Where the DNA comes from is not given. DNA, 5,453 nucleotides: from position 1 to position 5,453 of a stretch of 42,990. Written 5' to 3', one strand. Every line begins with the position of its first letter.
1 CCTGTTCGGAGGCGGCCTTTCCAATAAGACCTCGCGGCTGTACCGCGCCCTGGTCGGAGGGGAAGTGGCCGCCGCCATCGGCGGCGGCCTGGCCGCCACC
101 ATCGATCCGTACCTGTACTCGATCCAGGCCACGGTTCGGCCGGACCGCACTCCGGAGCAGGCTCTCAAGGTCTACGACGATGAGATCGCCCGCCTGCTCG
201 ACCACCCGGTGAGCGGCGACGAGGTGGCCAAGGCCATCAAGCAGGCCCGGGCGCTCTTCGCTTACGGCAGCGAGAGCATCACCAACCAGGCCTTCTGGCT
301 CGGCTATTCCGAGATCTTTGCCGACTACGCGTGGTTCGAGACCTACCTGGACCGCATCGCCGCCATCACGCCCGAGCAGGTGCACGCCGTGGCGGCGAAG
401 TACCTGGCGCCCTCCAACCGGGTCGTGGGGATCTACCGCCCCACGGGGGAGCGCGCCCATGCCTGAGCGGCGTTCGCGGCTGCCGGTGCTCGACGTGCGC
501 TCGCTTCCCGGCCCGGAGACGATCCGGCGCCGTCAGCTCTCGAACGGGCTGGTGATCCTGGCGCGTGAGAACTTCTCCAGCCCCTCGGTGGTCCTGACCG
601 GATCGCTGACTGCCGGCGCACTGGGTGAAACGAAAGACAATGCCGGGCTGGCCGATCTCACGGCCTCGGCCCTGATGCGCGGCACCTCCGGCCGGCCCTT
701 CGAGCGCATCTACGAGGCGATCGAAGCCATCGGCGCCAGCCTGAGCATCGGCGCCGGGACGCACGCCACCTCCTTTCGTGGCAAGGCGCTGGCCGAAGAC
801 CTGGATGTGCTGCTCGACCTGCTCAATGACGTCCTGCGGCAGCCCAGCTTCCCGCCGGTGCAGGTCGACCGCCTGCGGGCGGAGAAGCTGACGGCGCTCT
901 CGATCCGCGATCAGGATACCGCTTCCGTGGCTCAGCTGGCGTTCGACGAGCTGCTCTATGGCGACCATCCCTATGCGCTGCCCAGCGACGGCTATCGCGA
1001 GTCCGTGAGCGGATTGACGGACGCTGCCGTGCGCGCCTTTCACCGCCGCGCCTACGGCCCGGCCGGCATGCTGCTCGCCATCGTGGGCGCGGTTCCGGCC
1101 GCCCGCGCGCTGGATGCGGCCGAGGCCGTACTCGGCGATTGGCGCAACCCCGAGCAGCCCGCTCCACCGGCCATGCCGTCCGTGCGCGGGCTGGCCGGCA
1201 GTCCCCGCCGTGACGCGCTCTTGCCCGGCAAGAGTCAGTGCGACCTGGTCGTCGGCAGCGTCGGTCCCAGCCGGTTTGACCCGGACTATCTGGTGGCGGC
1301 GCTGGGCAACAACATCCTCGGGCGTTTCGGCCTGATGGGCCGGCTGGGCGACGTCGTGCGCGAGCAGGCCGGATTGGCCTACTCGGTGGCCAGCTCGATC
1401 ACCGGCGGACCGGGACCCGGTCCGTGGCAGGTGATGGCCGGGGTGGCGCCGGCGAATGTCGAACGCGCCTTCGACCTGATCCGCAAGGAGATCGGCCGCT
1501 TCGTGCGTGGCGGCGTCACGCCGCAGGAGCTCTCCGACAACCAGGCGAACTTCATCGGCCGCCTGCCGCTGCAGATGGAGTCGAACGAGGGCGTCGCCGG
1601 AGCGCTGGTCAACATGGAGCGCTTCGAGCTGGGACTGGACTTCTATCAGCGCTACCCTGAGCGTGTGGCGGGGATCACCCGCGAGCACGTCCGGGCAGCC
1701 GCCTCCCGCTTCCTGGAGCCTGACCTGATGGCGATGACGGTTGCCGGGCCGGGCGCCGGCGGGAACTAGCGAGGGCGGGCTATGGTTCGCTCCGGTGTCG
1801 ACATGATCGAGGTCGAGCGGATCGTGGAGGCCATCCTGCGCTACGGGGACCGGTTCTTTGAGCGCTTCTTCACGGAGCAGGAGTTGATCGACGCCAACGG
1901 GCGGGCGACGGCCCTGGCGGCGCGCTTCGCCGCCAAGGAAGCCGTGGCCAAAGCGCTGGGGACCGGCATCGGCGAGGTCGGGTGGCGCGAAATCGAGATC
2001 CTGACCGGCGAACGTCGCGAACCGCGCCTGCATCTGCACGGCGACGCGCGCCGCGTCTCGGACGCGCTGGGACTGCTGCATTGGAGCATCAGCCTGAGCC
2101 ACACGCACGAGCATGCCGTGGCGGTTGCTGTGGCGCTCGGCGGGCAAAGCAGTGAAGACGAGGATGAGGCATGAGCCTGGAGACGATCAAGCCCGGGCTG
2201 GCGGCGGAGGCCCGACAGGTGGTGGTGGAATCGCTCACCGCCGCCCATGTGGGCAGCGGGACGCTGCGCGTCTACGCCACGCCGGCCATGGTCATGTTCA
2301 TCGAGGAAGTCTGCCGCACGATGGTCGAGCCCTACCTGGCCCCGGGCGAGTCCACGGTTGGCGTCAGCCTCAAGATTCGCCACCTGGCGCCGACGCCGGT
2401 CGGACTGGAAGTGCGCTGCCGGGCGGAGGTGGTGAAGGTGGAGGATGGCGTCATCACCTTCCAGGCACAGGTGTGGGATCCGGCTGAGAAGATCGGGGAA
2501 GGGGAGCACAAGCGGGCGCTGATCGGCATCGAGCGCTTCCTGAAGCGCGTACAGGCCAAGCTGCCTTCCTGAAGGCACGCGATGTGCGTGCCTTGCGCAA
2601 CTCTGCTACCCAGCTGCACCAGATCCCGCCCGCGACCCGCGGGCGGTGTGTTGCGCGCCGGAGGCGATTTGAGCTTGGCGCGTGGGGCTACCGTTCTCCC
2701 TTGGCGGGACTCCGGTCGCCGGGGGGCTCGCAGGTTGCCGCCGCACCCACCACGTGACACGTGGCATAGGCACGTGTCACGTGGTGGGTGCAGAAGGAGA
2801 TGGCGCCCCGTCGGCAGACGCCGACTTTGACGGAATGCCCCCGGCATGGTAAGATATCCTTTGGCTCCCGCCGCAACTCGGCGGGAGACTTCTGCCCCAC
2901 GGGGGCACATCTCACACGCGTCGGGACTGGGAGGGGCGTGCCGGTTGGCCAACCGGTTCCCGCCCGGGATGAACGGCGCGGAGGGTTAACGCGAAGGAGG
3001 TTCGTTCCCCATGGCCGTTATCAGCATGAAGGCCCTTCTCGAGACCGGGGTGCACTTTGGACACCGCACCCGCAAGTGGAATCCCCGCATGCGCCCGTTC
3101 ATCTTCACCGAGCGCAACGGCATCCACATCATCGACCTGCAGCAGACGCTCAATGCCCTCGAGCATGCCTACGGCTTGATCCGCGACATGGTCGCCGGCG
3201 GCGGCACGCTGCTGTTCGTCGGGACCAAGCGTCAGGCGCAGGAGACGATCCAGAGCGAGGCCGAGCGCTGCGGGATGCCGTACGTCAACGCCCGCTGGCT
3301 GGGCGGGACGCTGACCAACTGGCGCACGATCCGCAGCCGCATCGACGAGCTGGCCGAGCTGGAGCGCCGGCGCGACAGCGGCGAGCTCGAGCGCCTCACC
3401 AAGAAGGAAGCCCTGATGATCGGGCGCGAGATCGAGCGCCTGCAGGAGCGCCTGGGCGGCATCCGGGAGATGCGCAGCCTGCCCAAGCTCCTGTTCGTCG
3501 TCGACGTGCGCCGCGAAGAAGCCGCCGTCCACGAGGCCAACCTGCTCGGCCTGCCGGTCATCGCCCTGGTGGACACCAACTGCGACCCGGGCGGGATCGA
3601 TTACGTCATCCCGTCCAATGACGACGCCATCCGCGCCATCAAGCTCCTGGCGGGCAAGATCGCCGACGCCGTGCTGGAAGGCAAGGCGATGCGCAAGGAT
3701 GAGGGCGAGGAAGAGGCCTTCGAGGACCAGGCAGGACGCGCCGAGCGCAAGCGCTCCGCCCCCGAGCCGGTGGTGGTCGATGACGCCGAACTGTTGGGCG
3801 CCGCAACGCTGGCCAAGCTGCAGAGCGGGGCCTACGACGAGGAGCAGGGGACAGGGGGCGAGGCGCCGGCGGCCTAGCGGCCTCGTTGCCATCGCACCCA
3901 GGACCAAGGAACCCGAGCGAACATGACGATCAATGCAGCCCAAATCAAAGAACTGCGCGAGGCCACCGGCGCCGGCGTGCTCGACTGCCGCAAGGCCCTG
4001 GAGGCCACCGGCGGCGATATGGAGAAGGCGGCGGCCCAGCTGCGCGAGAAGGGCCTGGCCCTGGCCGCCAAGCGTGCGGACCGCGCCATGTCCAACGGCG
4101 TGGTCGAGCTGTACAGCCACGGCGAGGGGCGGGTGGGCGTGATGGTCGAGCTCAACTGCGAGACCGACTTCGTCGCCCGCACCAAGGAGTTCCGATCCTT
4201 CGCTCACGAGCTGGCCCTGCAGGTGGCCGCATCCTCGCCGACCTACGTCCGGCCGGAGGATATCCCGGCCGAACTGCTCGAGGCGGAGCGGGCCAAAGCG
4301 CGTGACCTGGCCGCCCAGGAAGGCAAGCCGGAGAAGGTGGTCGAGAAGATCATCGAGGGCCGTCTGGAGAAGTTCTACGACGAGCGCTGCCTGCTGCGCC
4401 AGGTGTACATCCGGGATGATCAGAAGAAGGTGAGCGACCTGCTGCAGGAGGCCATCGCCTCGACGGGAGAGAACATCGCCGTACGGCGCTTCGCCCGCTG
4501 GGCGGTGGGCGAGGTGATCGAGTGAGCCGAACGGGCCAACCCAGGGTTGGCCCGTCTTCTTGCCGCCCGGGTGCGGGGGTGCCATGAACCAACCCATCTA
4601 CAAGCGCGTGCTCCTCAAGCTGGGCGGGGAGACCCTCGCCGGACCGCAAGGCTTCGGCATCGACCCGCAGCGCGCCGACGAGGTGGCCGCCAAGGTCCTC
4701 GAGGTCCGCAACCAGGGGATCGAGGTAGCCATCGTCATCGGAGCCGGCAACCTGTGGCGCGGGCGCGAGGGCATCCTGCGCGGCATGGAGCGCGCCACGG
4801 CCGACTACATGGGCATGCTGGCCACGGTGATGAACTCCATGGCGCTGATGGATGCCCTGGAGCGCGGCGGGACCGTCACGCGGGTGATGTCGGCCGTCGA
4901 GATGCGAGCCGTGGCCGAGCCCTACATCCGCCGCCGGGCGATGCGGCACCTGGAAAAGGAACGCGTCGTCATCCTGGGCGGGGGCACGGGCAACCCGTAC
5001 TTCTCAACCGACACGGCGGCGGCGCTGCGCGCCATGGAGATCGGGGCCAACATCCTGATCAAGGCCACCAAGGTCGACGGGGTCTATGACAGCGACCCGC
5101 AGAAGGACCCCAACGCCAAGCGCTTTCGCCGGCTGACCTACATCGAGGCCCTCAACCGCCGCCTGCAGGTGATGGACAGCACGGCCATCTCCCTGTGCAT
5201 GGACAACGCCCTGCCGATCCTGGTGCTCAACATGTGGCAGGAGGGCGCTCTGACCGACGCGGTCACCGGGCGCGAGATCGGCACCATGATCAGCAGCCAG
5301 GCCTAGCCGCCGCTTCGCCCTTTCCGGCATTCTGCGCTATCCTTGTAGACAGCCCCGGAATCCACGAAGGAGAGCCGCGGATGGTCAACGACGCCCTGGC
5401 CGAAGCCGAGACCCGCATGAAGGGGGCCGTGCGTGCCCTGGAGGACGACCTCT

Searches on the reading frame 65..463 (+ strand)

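Call 26: search_protein_families(library=pfam, proteins=[window:65-463:+], max_evalue=0.001)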
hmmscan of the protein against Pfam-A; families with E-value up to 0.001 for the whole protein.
window:65-463:+ (133 aa): 1 family
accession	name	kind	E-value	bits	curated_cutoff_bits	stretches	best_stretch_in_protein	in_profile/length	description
PF05193.26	Peptidase_M16_C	-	0.00011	22.5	23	0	5-60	126-180/181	Peptidase M16 inactive domain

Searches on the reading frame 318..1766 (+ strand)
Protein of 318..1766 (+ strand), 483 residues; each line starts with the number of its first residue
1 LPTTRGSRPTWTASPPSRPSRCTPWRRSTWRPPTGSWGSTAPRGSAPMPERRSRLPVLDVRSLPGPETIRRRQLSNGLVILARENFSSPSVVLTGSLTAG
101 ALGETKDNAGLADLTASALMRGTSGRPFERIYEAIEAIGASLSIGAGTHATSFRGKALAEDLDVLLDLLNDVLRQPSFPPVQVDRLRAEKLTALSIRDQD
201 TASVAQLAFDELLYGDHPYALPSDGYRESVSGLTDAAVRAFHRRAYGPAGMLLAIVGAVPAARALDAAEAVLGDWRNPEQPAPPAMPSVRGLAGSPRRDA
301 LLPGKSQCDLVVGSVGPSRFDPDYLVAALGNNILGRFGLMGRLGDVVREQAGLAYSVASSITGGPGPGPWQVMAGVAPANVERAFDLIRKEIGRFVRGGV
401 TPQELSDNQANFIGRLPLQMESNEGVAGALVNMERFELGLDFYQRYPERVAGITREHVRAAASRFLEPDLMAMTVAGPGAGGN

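Call 26: search_protein_families(library=pfam, proteins=[window:318-1766:+], max_evalue=0.001)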
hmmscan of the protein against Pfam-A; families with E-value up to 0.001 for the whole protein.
window:318-1766:+ (483 aa): 2 families
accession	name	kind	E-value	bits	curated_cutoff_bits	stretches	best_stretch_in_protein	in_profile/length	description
PF05193.26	Peptidase_M16_C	-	8.1e-29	101.2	23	1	233-410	2-179/181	Peptidase M16 inactive domain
PF00675.25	Peptidase_M16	-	2.3e-12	47.5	22.3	1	97-188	19-110/149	Insulinase (Peptidase family M16)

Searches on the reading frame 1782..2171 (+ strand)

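Call 26: search_protein_families(library=pfam, proteins=[window:1782-2171:+], max_evalue=0.001)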
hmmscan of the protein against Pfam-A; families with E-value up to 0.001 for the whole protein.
window:1782-2171:+ (130 aa): 2 families
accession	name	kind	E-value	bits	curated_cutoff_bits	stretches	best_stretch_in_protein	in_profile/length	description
PF01648.25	ACPS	-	7.2e-17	61.9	25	1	5-115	3-110/111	4'-phosphopantetheinyl transferase superfamily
PF15698.10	Phosphatase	-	0.00031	20.5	28.4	1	3-119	67-177/256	Phosphatase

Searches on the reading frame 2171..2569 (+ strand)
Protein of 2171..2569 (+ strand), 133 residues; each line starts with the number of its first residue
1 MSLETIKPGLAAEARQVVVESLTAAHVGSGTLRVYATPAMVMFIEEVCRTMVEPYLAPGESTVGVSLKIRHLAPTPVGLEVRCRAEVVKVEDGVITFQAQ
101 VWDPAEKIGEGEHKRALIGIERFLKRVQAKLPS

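Call 26: search_protein_families(library=pfam, proteins=[window:2171-2569:+], max_evalue=0.001)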
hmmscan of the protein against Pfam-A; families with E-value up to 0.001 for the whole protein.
window:2171-2569:+ (133 aa): 2 families
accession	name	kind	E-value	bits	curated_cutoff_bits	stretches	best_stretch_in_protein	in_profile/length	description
PF22636.2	FlK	-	3.3e-34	117.5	27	1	19-118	2-100/103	Fluoroacetyl-CoA-specific thioesterase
PF03061.28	4HBT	-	1.1e-07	32.5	20.6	1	34-104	11-73/79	Thioesterase superfamily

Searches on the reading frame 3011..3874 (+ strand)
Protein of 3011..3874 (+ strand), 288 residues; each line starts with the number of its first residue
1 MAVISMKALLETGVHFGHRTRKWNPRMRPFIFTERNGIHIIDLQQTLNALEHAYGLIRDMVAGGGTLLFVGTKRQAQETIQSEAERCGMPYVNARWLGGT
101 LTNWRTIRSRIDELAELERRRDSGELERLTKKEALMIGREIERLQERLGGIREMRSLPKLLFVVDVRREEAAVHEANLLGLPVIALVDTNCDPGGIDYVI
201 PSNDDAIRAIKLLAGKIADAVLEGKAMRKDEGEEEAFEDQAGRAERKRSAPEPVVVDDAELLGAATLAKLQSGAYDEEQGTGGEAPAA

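Call 26: search_protein_families(library=pfam, proteins=[window:3011-3874:+], max_evalue=0.001)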
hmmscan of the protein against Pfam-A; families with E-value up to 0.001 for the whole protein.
window:3011-3874:+ (288 aa): 1 family
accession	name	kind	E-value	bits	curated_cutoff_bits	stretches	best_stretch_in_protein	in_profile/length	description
PF00318.25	Ribosomal_S2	-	3.5e-95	317.8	26.1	1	9-224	1-216/216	Ribosomal protein S2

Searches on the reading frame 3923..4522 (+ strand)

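Call 26: search_protein_families(library=pfam, proteins=[window:3923-4522:+], max_evalue=0.001)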
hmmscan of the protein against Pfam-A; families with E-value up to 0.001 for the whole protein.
window:3923-4522:+ (200 aa): 2 families
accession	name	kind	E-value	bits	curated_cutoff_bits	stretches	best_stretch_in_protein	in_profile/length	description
PF00889.24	EF_TS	-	1.7e-39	136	27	1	33-197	56-204/204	Elongation factor TS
PF25025.1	EF-Ts_N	-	7.8e-05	23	33.2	1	4-43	13-53/60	Elongation factor Ts, mitochondrial, N-terminal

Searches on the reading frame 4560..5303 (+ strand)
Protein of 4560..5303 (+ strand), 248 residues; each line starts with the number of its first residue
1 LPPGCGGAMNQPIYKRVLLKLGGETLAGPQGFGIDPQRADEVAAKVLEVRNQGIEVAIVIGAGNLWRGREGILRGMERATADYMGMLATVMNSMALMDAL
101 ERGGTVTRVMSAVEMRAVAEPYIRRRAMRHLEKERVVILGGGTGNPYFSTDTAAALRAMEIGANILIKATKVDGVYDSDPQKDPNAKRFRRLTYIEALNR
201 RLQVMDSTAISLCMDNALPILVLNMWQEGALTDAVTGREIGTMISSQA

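Call 26: search_protein_families(library=pfam, proteins=[window:4560-5303:+], max_evalue=0.001)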
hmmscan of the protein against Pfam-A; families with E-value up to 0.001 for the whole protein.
window:4560-5303:+ (248 aa): 1 family
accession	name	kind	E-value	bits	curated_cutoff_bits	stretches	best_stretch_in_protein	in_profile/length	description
PF00696.33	AA_kinase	-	2.8e-33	116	24.9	1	15-224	1-234/234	Amino acid kinase family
